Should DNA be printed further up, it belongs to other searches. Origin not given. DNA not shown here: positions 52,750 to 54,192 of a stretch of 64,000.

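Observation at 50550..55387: Compact FAS/PKS-like cluster: ABC-2 exporter, ACP, KS, Cys-less KS-like (CLF) and PPTase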

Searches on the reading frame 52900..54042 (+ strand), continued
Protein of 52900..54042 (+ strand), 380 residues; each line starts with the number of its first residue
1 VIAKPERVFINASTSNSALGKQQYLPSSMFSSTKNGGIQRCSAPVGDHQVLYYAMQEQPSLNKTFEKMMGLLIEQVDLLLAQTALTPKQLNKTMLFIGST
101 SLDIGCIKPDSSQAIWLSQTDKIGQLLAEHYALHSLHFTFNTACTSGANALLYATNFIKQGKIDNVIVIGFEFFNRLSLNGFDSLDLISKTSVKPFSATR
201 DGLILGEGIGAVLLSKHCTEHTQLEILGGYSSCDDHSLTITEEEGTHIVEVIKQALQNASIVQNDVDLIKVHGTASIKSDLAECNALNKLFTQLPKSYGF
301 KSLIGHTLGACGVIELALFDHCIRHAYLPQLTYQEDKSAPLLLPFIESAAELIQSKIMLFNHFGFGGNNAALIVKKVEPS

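Call 41: find_encoding_contigs(protein=P0119, flank=10000, max_places=1)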
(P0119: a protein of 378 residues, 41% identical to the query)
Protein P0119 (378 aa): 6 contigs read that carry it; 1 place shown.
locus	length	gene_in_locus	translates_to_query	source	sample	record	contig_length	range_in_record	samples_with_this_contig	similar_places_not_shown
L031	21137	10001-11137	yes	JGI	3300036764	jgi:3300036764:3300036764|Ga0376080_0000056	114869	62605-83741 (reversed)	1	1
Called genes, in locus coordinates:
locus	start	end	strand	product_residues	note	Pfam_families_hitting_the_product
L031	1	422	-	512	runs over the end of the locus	PF01645:Glu_synthase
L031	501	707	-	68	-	-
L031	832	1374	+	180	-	PF03734:YkuD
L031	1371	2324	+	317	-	PF03734:YkuD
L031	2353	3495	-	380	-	PF00437:T2SSE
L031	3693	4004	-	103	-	-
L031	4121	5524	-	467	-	PF00875:DNA_photolyase, PF03441:FAD_binding_7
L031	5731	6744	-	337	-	PF00579:tRNA-synt_1b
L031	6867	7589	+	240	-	-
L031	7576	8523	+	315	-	PF00005:ABC_tran, PF13304:AAA_21 (weak)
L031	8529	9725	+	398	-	PF12679:ABC2_membrane_2, PF12698:ABC2_membrane_3, PF01061:ABC2_membrane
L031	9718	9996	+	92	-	-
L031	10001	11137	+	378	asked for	PF08545:ACP_syn_III (faint), PF00109:ketoacyl-synt, PF02801:Ketoacyl-synt_C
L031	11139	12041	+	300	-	PF00109:ketoacyl-synt (weak)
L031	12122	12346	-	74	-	PF20068:Amphi-Trp (weak)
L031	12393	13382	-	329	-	PF14399:BtrH_N, PF16169:DUF4872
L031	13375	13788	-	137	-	-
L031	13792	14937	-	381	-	PF08541:ACP_syn_III_C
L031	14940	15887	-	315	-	-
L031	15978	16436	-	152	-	PF09912:DUF2141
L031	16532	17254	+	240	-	PF13723:Ketoacyl-synt_2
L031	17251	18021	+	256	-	PF01553:Acyltransferase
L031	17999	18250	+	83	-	PF00550:PP-binding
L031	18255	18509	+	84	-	PF00550:PP-binding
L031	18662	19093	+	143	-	-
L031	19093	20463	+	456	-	PF00501:AMP-binding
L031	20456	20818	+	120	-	PF22818:ApeI-like, PF07977:FabA (weak)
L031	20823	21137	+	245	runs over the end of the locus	PF00535:Glycos_transf_2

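Call 42: find_encoding_contigs(protein=P0120, flank=10000, max_places=1)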
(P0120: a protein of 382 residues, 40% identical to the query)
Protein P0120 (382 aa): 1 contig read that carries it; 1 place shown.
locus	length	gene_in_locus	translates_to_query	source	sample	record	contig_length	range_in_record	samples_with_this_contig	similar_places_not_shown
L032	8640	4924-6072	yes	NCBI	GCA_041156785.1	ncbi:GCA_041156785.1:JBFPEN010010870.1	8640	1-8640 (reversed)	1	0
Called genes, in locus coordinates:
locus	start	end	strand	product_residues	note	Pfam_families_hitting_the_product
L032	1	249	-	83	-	?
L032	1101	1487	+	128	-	PF04247:SirB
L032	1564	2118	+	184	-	-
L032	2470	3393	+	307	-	PF00005:ABC_tran, PF13175:AAA_15 (faint), PF13304:AAA_21 (weak)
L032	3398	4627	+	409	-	PF12698:ABC2_membrane_3, PF01061:ABC2_membrane, PF12730:ABC2_membrane_4 (weak)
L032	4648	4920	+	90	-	-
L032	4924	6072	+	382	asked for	PF00109:ketoacyl-synt, PF08545:ACP_syn_III (faint), PF02801:Ketoacyl-synt_C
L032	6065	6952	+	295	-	-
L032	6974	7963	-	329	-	PF14399:BtrH_N, PF16169:DUF4872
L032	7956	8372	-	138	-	-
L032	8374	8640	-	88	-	?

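Call 47: find_homologous_proteins(query=L002:3619-4764:+, max_evalue=1e-60)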
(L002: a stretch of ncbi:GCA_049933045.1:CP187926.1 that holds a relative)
Query L002:3619-4764:+ (381 aa): 7888 proteins with E <= 1e-60 among 8000 candidates; the best 120 are listed.
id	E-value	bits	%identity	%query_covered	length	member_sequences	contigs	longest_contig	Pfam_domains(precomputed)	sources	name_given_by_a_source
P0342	1.2e-239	812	96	100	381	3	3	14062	PF08541.17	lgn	-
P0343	1.5e-234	796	94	100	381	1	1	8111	PF08541.17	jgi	-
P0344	4.9e-231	784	92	100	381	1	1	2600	PF08541.17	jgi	-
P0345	4.6e-226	768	90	100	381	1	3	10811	PF08541.17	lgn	-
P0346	3.7e-225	765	90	100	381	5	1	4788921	PF08541.17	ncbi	ncbi:beta-ketoacyl-ACP synthase III [Colwellia sp. RE-S-Sl-9]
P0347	3.8e-220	748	88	100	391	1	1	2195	PF08541.17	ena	-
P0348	1.5e-217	740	87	100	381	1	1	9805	PF08541.17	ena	-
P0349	5.1e-216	735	85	100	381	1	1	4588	PF08541.17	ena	-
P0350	5.8e-208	708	82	100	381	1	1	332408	PF08541.17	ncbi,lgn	-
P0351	3.6e-206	702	81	100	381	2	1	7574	PF08541.17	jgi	-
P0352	2.2e-200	683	79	100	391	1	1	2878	PF08541.17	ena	-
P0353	2.7e-200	683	79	100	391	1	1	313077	PF08541.17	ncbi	-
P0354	7.3e-199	678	80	100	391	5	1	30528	PF08541.17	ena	-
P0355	1.1e-198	678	79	100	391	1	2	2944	PF08541.17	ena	-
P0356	4.2e-195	666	77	100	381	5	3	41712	PF08541.17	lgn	-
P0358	2.4e-193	660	77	100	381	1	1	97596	PF08541.17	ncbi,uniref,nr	ncbi:beta-ketoacyl-ACP synthase III [Colwellia sp. E2M01]|uniref:beta-ketoacyl-ACP synthase III n=1 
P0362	1.7e-190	651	76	100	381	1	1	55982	PF08541.17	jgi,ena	jgi:3-oxoacyl-[acyl-carrier-protein] synthase-3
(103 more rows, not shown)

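Call 48: find_encoding_contigs(protein=P0358, flank=10000, max_places=1)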
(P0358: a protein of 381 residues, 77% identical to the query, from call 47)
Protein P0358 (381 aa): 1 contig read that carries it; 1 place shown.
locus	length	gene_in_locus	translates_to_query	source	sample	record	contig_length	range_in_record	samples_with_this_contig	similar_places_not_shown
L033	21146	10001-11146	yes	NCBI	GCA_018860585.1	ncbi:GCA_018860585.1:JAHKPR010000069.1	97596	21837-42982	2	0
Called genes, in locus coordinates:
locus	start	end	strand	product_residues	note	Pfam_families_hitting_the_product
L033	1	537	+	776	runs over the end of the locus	-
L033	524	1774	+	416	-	PF00070:Pyr_redox (faint), PF01266:DAO (faint), PF01494:FAD_binding_3, PF03486:HI0933_like (faint), PF04820:Trp_halogenase, PF07992:Pyr_redox_2 (faint), PF12831:FAD_oxidored, PF04820:Trp_halogenase, +1 more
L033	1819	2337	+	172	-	PF11659:DUF3261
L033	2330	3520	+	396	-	PF00109:ketoacyl-synt, PF02801:Ketoacyl-synt_C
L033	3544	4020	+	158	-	PF22817:ApeP-like, PF07977:FabA (weak)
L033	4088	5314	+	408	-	PF00109:ketoacyl-synt, PF00108:Thiolase_N (faint), PF02801:Ketoacyl-synt_C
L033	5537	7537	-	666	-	PF00724:Oxidored_FMN, PF03486:HI0933_like (faint), PF07992:Pyr_redox_2, PF00070:Pyr_redox (faint), PF01266:DAO (faint), PF13450:NAD_binding_8, PF13738:Pyr_redox_3 (faint)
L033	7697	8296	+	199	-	-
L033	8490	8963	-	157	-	PF09912:DUF2141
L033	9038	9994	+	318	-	-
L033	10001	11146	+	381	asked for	PF08541:ACP_syn_III_C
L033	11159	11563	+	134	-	-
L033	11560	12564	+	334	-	PF14399:BtrH_N, PF16169:DUF4872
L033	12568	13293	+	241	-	PF00106:adh_short, PF08659:KR, PF13561:adh_short_C2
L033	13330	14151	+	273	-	PF06629:MipA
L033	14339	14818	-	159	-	PF01322:Cytochrom_C_2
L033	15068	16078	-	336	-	PF01180:DHO_dh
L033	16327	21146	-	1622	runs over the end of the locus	PF21075:GDH_ACT1, PF21073:GDH_HM1, PF21076:GDH_ACT2, PF21079:GDH_HM2, PF21077:GDH_ACT3, PF21078:GDH_HM3, PF05088:Bac_GDH_CD, PF21074:GDH_C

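Call 49: find_encoding_contigs(protein=P0362, flank=10000, max_places=1)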
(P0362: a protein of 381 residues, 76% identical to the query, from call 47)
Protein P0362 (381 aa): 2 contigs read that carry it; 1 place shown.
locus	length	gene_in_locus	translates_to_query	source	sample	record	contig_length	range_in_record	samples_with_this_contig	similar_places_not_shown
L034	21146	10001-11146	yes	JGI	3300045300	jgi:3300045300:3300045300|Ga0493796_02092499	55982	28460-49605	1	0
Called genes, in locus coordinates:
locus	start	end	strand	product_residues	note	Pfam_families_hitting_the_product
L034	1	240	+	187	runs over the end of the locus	PF11659:DUF3261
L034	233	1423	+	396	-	PF00109:ketoacyl-synt, PF00108:Thiolase_N (faint), PF02801:Ketoacyl-synt_C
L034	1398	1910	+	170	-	PF22817:ApeP-like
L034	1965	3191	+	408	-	PF00109:ketoacyl-synt, PF00108:Thiolase_N (faint), PF02801:Ketoacyl-synt_C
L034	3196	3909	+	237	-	PF01209:Ubie_methyltran, PF05148:Methyltransf_8 (weak), PF05175:MTS (weak), PF13489:Methyltransf_23, PF08241:Methyltransf_11, PF08242:Methyltransf_12, PF13649:Methyltransf_25, PF13847:Methyltransf_31, +1 more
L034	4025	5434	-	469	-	PF12146:Hydrolase_4, PF00561:Abhydrolase_1, PF00975:Thioesterase (weak), PF12697:Abhydrolase_6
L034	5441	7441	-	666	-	PF00724:Oxidored_FMN, PF03486:HI0933_like (faint), PF07992:Pyr_redox_2, PF00070:Pyr_redox (faint), PF12831:FAD_oxidored (weak), PF13450:NAD_binding_8, PF13738:Pyr_redox_3 (faint)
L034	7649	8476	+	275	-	-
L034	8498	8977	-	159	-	PF09912:DUF2141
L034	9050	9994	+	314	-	-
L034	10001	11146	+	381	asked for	PF08541:ACP_syn_III_C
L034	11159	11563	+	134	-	-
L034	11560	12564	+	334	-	PF14399:BtrH_N, PF16169:DUF4872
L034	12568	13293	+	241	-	PF00106:adh_short, PF08659:KR, PF13561:adh_short_C2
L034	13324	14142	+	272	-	PF06629:MipA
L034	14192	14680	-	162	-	-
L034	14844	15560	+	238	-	PF01292:Ni_hydr_CYTB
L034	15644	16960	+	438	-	PF01546:Peptidase_M20, PF07687:M20_dimer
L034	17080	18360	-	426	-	PF06808:DctM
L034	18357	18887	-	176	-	PF04290:DctQ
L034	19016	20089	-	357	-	PF03480:DctP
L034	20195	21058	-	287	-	PF01040:UbiA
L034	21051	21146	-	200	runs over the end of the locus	PF04345:Chor_lyase, PF01947:Rv2949c-like (weak)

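Call 59: predict_structure(alignment_id=A3)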
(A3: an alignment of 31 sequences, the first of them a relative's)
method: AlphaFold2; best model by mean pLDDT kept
length: 591 residues; sequences in the alignment: 31
mean_pLDDT: 87.4   pTM: 0.91
mean pLDDT of the five models: 87.4, 86.8, 82.0, 80.5, 79.7
residues with pLDDT >= 90: 342; 70-90: 187; 50-70: 50; < 50: 12
segments of 3 or more residues with pLDDT < 50: 1-6, 351-354
pLDDT, mean of each block of 10 residues (from residue 1): 46 80 95 77 82 87 85 94 96 97 73 78 80 95 88 97 95 92 88 88 89 97 95 90 85 96 94 91 93 89 92 94 95 85 59 55 91 97 85 94 61 73 97 92 96 88 97 94 93 79 87 80 85 92 87 95 95 91 95 67
secondary structure, 60 per line:
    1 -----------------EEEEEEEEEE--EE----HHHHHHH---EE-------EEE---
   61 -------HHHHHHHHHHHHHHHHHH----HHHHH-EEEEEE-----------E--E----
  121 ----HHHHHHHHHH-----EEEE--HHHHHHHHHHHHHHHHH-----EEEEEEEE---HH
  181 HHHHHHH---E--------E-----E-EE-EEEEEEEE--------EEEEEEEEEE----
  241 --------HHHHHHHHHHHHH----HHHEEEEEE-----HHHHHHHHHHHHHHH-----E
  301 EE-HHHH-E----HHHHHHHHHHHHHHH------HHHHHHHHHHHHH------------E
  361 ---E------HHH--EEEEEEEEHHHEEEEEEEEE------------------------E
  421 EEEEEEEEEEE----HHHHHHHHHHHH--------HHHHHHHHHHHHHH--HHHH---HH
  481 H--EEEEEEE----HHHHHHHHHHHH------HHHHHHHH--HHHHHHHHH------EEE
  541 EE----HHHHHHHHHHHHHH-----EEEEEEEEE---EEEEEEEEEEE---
elements in order: E18-27 H36-42 E55-57 H68-85 H90-94 E96-101 H125-134 E140-143 H146-162 E168-175 H179-187 E211-218 E227-236 H249-261 E269-274 H280-294 E300-302 H304-307 H314-328 H335-347 E376-383 E387-395 E420-431 H436-447 H456-469 H472-475 E484-490 H495-506 H513-520 H523-531 E538-542 H547-560 E566-574 E578-588
